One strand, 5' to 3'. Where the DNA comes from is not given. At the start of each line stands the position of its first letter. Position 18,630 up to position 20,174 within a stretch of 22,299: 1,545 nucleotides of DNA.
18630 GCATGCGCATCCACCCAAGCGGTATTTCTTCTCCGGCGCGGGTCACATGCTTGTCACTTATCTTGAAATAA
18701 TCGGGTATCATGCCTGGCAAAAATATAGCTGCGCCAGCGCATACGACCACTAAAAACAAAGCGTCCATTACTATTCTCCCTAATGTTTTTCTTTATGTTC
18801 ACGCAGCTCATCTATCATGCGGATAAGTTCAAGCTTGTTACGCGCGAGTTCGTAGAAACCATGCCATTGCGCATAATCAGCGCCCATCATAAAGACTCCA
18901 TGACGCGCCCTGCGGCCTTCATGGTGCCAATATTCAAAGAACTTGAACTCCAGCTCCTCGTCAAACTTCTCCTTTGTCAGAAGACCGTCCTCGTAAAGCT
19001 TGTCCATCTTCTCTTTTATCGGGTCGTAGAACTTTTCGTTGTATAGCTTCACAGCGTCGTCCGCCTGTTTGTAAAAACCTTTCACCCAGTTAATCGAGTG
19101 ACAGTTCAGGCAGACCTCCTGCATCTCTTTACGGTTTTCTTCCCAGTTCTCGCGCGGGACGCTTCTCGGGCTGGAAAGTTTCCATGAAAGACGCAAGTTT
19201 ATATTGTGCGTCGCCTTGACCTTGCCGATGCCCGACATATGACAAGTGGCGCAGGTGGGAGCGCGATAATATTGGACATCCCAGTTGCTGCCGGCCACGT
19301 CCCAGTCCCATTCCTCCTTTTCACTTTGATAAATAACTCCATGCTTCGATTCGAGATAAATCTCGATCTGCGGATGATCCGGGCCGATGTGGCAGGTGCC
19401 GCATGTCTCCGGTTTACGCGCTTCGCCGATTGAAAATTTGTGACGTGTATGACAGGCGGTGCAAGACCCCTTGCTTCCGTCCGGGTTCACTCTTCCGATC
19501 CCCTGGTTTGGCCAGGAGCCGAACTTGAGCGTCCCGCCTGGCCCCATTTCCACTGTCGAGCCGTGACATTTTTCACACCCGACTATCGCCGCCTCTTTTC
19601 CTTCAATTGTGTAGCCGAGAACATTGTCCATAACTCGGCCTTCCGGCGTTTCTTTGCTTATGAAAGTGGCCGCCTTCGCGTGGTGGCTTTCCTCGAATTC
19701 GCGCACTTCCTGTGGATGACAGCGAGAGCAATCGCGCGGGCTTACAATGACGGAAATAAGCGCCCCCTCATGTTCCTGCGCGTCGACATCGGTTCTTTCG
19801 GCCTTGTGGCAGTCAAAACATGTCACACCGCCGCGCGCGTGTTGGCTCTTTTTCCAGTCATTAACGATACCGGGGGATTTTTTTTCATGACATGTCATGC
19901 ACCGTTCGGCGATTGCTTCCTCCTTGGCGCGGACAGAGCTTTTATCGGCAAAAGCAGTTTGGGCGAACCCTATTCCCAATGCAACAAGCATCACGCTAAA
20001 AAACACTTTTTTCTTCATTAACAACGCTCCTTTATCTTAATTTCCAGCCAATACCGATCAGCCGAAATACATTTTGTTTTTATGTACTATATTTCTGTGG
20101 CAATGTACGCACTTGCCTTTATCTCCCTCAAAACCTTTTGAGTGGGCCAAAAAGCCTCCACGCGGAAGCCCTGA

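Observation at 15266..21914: Respiratory-type octahaem/NrfH module inserted into a sigma-54-type glnK-amt nitrogen-regulation locus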

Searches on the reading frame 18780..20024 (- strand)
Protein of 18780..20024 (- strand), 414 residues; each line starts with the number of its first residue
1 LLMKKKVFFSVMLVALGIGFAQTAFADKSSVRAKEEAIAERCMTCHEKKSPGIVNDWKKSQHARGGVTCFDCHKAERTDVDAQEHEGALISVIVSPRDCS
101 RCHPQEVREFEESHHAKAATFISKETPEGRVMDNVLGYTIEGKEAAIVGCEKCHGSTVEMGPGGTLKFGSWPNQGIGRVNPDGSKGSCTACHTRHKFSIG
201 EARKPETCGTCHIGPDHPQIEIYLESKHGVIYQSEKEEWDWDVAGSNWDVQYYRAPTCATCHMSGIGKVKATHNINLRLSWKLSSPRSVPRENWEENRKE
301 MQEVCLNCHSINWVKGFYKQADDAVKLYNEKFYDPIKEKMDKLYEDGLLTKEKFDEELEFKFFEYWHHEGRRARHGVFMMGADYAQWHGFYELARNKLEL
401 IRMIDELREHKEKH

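Call 5: search_protein_families(library=pfam, proteins=[window:18780-20024:-], max_evalue=0.01)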
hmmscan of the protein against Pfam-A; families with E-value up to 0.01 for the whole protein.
window:18780-20024:- (414 aa): 7 families
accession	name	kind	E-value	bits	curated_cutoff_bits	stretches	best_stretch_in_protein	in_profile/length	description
PF13447.11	Multi-haem_cyto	-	2.2e-36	125.9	21.9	1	186-353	96-265/269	Seven times multi-haem cytochrome CxxCH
PF14522.11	Cytochrome_C7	-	1.2e-11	44.7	24.8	1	147-212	13-66/67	Cytochrome c7 and related cytochrome c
PF13435.11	Cytochrome_C554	-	2.9e-10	41.4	20.8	2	207-272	1-65/84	Cytochrome c554 and c-prime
PF14537.11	Cytochrom_c3_2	-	2e-08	35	25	1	98-212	8-78/79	Cytochrome c3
PF09699.15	Paired_CXXCH_1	-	3.4e-08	33.5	20.6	1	185-212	6-36/41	Doubled CXXCH motif (Paired_CXXCH_1)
PF03264.19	Cytochrom_NNT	-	0.00032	20.9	24.1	1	9-76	9-75/174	NapC/NirT cytochrome c family, N-terminal region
PF02335.20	Cytochrom_C552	-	0.0039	16.7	24.1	1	57-121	235-300/438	Cytochrome c552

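Call 6: search_protein_families(library=ncbifam, proteins=[window:18780-20024:-], max_evalue=0.01)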
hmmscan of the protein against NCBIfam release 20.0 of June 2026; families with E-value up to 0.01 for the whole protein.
window:18780-20024:- (414 aa): 7 families
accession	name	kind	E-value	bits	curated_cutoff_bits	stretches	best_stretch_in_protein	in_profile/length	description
NF052343.1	hydrazine_HDH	equivalog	3.8e-28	98.2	900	2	184-348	221-382/564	hydrazine dehydrogenase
TIGR03508.1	decahem_SO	subfamily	6.8e-10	38.8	192.2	1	25-115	58-137/258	DmsE family decaheme c-type cytochrome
NF041028.1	decahem_GSU2203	exception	7.3e-05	22.1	325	1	34-78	96-137/317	GSU2203 family decaheme c-type cytochrome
TIGR03507.1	decahem_SO1788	subfamily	0.00016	20.3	209.3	0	40-111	244-303/672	OmcA/MtrC family decaheme c-type cytochrome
TIGR03153.1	cytochr_NrfH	equivalog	0.00017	21.7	134.2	1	25-74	15-60/138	cytochrome c nitrite reductase small subunit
NF008339.0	PRK11125.1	equivalog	0.0033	16.1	595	1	57-149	277-368/487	ammonia-forming cytochrome c nitrite reductase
NF047727.1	4hemeCytCCctA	equivalog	0.0093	16.1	180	0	184-212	79-104/109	tetraheme c-type cytochrome CctA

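Call 7: search_solved_structures(query=window:18780-20024:-, max_evalue=0.01, show_alignments=2)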
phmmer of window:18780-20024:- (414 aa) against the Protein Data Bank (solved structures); distinct sequences matched with E-value up to 0.01: 9.
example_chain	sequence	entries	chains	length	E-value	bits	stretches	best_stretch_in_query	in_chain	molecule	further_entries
4qo5_A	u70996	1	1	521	3.3e-46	161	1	67-280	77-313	Hypothetical multiheme protein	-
6m0p_A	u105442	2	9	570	1.3e-29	106.3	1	185-354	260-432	Aerobic hydroxylamine oxidoreductase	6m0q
4fas_A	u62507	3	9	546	1.3e-29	106.3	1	185-354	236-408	Hydroxylamine oxidoreductase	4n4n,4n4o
1fgj_A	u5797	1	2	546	1.4e-29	106.2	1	185-354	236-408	HYDROXYLAMINE OXIDOREDUCTASE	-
6h5l_A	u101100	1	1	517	1.8e-26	96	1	186-290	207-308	Similar to hydroxylamine oxidoreductase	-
4n4j_A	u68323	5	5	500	3.3e-23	85.2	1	186-333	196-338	hydroxylamine oxidoreductase | Similar to hydroxylamine oxidoreductase hao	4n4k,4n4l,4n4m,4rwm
6t5e_A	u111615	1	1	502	1.6e-21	79.7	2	186-331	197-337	Hydroxylamine oxidoreductase-like protein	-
6hif_G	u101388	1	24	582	1.5e-20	76.5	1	186-349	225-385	Hydrazine dehydrogenase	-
3sxq_A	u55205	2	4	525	0.0029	19.5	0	60-179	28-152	Eight-heme nitrite reductase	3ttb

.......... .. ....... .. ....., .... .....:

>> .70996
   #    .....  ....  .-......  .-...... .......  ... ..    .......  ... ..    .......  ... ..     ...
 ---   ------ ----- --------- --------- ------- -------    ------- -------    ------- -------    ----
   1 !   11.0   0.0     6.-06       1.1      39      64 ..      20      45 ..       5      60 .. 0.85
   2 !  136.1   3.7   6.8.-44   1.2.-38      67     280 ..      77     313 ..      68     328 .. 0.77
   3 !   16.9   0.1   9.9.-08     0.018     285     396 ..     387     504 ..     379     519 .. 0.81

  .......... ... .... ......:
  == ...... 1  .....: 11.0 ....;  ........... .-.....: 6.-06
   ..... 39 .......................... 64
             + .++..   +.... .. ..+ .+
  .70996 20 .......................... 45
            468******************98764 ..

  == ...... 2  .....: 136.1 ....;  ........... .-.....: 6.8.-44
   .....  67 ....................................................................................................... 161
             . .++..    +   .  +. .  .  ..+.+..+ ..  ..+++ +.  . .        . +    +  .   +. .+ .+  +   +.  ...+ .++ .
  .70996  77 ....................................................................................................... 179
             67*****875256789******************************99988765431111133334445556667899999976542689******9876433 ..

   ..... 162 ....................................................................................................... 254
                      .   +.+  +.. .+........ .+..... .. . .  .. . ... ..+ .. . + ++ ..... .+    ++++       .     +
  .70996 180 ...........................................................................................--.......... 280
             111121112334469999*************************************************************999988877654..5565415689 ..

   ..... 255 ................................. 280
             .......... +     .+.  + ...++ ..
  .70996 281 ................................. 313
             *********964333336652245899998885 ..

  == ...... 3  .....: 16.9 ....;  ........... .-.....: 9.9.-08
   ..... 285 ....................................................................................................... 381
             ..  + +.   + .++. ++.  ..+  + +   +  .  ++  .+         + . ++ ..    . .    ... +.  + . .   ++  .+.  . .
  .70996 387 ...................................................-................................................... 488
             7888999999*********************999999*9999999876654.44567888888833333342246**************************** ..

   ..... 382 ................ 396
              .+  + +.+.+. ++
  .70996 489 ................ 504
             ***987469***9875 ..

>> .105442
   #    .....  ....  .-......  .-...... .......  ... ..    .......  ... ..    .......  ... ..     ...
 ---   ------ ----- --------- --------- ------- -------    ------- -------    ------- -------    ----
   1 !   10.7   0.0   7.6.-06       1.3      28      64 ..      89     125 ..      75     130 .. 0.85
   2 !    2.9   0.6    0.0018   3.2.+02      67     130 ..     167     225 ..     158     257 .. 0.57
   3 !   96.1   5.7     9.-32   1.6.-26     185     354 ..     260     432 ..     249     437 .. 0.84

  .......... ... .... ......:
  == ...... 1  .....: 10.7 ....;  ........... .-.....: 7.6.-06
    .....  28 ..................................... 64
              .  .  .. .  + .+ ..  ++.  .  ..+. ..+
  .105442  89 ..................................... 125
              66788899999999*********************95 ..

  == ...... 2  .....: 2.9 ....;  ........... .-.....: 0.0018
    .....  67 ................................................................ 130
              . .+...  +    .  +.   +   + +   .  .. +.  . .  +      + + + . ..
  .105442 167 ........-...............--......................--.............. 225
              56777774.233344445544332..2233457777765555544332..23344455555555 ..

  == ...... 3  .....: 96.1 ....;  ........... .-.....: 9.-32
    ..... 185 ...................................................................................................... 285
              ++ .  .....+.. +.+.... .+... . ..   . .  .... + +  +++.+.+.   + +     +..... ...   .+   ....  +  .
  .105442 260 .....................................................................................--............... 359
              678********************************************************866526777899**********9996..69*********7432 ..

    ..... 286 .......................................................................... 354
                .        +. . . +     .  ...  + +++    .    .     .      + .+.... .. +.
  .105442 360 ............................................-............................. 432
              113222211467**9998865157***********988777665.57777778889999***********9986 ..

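Call 10: find_encoding_contigs(protein=window:18780-20024:-, flank=10000, max_places=6)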
Protein window:18780-20024:- (414 aa): no gene with exactly this product is on record in the collection.

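Call 11: find_encoding_contigs(protein=window:18780-20018:-, flank=10000, max_places=6)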
Protein window:18780-20018:- (412 aa): 1 contig read that carries it; 1 place shown.
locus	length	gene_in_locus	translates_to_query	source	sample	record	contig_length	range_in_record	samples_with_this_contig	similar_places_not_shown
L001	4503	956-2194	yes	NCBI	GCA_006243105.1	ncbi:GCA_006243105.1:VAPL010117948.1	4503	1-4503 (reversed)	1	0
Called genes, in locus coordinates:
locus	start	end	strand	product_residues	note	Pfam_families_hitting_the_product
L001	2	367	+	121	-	?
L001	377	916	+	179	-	PF03264:Cytochrom_NNT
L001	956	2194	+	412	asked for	PF13435:Cytochrome_C554 (faint), PF14537:Cytochrom_c3_2 (faint), PF09699:Paired_CXXCH_1 (faint), PF14522:Cytochrome_C7 (weak), PF13447:Multi-haem_cyto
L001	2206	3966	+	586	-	PF01145:Band_7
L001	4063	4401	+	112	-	PF00543:P-II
